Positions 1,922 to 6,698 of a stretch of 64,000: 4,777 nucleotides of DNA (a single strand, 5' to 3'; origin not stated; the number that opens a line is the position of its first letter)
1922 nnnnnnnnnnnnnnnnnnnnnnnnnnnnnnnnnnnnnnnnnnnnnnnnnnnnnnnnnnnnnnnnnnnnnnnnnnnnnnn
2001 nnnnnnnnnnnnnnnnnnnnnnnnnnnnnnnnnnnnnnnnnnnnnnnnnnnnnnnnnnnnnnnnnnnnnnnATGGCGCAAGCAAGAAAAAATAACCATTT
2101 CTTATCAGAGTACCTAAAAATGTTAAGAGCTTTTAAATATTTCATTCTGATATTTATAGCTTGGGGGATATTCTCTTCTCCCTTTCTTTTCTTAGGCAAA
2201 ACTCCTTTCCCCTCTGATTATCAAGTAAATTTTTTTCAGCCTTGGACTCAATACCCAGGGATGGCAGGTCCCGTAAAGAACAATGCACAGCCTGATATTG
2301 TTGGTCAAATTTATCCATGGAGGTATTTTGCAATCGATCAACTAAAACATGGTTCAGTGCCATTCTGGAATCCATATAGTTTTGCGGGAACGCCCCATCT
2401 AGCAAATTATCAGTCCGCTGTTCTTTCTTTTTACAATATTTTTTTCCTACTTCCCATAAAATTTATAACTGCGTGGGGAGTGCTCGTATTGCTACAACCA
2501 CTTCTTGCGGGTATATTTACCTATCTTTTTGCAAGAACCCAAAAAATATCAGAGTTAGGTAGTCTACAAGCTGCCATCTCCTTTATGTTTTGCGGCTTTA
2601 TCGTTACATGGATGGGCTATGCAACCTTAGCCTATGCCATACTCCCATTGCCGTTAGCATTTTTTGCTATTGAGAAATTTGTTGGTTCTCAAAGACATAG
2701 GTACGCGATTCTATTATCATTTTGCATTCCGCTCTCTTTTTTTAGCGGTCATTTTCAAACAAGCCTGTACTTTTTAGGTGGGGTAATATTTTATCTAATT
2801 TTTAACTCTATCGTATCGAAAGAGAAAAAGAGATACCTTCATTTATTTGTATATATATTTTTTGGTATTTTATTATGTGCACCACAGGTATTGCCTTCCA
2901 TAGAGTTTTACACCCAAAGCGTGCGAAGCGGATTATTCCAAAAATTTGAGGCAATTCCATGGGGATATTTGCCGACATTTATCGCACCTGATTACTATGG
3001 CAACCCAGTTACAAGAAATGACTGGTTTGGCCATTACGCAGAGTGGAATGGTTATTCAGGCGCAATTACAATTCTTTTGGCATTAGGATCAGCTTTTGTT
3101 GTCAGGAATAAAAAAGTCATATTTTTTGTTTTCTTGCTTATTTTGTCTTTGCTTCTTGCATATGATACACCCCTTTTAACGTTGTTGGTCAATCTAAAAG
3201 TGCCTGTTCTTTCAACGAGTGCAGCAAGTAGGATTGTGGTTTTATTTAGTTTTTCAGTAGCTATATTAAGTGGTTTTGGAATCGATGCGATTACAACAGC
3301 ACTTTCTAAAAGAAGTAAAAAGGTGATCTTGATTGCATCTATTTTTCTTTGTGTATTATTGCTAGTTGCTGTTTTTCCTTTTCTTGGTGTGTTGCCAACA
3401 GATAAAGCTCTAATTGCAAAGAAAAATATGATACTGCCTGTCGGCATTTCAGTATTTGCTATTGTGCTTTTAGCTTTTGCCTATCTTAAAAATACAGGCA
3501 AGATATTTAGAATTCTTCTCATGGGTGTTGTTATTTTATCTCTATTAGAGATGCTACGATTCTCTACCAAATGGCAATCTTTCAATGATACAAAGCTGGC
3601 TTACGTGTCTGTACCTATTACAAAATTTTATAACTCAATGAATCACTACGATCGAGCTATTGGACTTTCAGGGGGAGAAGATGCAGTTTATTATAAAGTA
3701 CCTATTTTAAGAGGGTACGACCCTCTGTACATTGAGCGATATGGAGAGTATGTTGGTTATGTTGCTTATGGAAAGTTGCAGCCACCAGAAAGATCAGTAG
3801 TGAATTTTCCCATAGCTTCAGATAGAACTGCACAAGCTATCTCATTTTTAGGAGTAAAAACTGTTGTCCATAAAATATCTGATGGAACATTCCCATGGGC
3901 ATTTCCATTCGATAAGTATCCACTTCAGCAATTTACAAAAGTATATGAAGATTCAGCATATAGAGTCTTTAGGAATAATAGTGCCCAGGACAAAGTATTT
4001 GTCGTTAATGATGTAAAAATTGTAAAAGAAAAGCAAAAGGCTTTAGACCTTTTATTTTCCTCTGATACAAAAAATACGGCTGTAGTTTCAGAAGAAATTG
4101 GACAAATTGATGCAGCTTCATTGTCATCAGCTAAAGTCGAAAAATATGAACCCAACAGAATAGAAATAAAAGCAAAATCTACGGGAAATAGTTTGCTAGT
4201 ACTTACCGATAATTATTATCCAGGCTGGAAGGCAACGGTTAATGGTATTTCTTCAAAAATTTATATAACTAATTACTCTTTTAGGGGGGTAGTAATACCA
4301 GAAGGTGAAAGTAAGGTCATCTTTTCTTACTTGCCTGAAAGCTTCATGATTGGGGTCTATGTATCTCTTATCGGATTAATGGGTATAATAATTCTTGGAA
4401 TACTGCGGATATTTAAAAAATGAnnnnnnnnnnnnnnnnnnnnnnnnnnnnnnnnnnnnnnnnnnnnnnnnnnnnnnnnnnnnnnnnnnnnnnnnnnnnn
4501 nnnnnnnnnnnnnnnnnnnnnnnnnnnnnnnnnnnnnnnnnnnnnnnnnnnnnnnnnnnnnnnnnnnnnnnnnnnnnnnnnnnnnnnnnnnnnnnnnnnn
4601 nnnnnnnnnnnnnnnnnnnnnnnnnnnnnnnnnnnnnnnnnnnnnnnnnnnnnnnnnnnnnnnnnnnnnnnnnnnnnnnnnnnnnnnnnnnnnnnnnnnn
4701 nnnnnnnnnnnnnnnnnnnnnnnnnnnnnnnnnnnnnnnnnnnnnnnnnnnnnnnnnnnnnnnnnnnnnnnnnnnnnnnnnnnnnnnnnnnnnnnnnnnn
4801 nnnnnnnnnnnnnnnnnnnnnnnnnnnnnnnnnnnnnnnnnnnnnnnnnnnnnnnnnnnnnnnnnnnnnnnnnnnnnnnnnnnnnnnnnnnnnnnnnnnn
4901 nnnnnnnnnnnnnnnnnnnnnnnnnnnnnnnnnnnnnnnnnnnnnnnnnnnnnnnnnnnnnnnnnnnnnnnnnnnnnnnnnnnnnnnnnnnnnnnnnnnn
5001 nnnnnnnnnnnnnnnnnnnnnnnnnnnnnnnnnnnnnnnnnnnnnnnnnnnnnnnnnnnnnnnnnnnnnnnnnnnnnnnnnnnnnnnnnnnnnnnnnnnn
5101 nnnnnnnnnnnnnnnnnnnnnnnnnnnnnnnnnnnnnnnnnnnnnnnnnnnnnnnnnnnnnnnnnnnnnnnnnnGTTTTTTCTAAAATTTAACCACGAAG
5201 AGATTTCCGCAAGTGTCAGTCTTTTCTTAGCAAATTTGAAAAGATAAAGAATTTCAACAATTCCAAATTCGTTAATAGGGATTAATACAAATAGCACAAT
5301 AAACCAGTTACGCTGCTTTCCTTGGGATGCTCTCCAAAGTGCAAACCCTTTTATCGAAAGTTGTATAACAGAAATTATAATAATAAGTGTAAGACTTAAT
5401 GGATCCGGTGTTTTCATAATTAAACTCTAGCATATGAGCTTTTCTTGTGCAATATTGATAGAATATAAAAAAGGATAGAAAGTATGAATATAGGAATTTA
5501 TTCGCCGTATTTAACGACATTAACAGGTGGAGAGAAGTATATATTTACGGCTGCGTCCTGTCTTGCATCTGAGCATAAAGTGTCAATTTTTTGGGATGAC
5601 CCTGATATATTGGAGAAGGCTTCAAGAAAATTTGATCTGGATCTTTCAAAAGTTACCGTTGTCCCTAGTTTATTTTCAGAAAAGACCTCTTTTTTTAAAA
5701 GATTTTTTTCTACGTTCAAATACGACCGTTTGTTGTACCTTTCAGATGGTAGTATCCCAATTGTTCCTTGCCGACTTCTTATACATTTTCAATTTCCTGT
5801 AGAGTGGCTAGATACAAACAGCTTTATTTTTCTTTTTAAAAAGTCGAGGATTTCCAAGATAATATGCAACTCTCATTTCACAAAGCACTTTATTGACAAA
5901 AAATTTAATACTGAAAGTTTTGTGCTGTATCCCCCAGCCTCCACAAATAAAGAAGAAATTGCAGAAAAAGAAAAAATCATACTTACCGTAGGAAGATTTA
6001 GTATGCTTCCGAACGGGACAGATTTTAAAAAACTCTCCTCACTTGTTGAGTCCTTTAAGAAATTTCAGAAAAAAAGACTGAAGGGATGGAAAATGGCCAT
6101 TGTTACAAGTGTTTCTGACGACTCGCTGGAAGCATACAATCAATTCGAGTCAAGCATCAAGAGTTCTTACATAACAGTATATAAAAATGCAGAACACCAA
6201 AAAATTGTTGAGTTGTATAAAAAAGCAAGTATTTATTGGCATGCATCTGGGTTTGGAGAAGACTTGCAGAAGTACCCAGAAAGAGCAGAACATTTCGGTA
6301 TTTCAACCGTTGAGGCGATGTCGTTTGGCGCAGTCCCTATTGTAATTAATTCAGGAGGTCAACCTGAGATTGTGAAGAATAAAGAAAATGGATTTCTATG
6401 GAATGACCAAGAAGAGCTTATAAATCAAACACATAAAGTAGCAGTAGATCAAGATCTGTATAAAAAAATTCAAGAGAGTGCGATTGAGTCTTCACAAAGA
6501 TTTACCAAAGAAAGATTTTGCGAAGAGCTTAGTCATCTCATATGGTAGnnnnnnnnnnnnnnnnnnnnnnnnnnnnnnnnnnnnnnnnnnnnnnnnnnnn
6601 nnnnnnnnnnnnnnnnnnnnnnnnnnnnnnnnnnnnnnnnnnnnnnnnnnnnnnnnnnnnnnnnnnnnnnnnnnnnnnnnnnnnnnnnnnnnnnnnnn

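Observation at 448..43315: Five YfhO-like paralogs sharing a C-terminal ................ beta-sandwich plus TM anchor, including an 1105-aa giant; association with a Dpm1-like GT2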

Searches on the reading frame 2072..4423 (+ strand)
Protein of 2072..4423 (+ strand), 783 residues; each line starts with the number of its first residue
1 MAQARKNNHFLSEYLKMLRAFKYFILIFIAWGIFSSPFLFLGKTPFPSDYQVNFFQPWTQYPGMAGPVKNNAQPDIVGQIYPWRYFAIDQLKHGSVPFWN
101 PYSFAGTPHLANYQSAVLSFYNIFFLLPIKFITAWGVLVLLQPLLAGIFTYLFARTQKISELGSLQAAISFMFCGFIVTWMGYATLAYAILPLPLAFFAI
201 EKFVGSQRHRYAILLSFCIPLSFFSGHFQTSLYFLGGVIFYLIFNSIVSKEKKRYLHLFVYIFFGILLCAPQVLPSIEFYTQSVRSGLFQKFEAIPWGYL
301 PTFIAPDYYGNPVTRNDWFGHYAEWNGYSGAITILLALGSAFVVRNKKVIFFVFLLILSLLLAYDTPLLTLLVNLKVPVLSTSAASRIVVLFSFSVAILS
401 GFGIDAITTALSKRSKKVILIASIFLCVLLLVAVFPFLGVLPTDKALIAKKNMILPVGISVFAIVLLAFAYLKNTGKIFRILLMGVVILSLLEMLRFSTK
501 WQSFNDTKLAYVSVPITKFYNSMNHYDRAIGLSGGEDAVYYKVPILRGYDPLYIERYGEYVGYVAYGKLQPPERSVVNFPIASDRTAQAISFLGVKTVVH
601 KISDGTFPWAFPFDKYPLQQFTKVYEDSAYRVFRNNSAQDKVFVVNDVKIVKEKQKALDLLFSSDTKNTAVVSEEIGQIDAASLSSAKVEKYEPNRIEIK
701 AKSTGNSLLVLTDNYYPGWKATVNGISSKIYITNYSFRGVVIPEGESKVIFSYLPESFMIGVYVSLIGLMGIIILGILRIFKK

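Call 3: search_protein_families(library=pfam, proteins=[window:2072-4423:+], max_evalue=0.01)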
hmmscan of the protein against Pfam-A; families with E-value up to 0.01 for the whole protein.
window:2072-4423:+ (783 aa): 1 family
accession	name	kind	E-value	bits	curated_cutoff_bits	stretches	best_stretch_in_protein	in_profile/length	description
PF09586.16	YfhO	-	5.5e-16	58.6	28.5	1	679-765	744-835/835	Bacterial membrane protein YfhO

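Call 19: search_protein_families(library=ncbifam, proteins=[window:2072-4423:+], max_evalue=0.01)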
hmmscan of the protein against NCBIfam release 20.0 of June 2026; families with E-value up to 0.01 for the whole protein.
window:2072-4423:+ (783 aa): 0 families

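Call 40: search_solved_structures(query=window:2072-4420:+, max_evalue=1)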
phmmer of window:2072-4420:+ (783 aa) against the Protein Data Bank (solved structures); distinct sequences matched with E-value up to 1: 0.

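Call 83: find_related_loci(query=A4, collection=metagenome_contigs, flank=10000)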
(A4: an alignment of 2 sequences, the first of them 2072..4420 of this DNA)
Query A4 (783 aa) in metagenome_contigs; peptide patterns used: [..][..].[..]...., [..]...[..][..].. (x = any residue, [..] = any of these).
411 stretches matched a pattern; 323 encode a relative of the query (tblastn E <= 1e-3); the best 80 are kept; 76 distinct loci.
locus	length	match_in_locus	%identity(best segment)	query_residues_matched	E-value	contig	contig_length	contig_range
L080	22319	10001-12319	50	15-783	0e+0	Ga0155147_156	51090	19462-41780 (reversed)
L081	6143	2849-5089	49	25-764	0e+0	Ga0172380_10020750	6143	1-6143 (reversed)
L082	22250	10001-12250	49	16-758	0e+0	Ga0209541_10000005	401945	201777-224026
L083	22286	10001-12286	48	25-780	0e+0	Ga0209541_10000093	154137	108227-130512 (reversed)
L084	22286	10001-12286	48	25-780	0e+0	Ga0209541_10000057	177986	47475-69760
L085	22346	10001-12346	47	5-773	0e+0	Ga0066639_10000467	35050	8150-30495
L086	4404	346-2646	47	3-762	0e+0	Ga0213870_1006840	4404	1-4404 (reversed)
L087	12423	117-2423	46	22-775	0e+0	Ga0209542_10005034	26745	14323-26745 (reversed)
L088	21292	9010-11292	46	16-775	0e+0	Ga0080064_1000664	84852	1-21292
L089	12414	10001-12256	47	35-772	0e+0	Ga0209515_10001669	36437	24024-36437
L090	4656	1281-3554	49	25-773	0e+0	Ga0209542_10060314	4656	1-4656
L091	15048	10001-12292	47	16-772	0e+0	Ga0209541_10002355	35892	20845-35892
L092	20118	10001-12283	45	16-773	0e+0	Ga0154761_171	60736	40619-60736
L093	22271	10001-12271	46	25-775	0e+0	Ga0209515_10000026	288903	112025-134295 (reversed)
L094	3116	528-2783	47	17-763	0e+0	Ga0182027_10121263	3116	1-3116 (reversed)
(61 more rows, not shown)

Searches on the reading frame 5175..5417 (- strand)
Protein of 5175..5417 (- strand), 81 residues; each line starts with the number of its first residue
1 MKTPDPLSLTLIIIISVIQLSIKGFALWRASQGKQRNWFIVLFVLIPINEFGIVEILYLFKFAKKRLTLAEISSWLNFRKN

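Call 46: search_protein_families(library=pfam, proteins=[window:5175-5417:-], max_evalue=10)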
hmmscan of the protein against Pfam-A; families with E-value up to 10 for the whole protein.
window:5175-5417:- (81 aa): 3 families
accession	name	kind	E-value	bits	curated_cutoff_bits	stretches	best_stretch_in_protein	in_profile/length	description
PF18893.5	DUF5652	-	4.8e-15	55.5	23.4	1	7-66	11-67/71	Family of unknown function (DUF5652)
PF20664.2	DUF6814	-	0.13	13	25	1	11-53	17-57/71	Family of unknown function (DUF6814)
PF20403.5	DUF6693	-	0.18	12.5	31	1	40-70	71-101/104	Family of unknown function (DUF6693)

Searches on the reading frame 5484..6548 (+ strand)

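Call 3: search_protein_families(library=pfam, proteins=[window:5484-6548:+], max_evalue=0.01)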
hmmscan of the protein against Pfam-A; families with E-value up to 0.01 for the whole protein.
window:5484-6548:+ (354 aa): 3 families
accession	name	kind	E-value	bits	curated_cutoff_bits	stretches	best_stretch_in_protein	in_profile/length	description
PF00534.26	Glycos_transf_1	-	6.7e-21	75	26.4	1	155-334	7-170/172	Glycosyl transferases group 1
PF13692.12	Glyco_trans_1_4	-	1.9e-12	48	27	1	164-318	2-138/142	Glycosyl transferases group 1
PF15924.11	ALG11_N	-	0.0077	16.7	29.8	0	2-131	3-138/209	ALG11 mannosyltransferase N-terminus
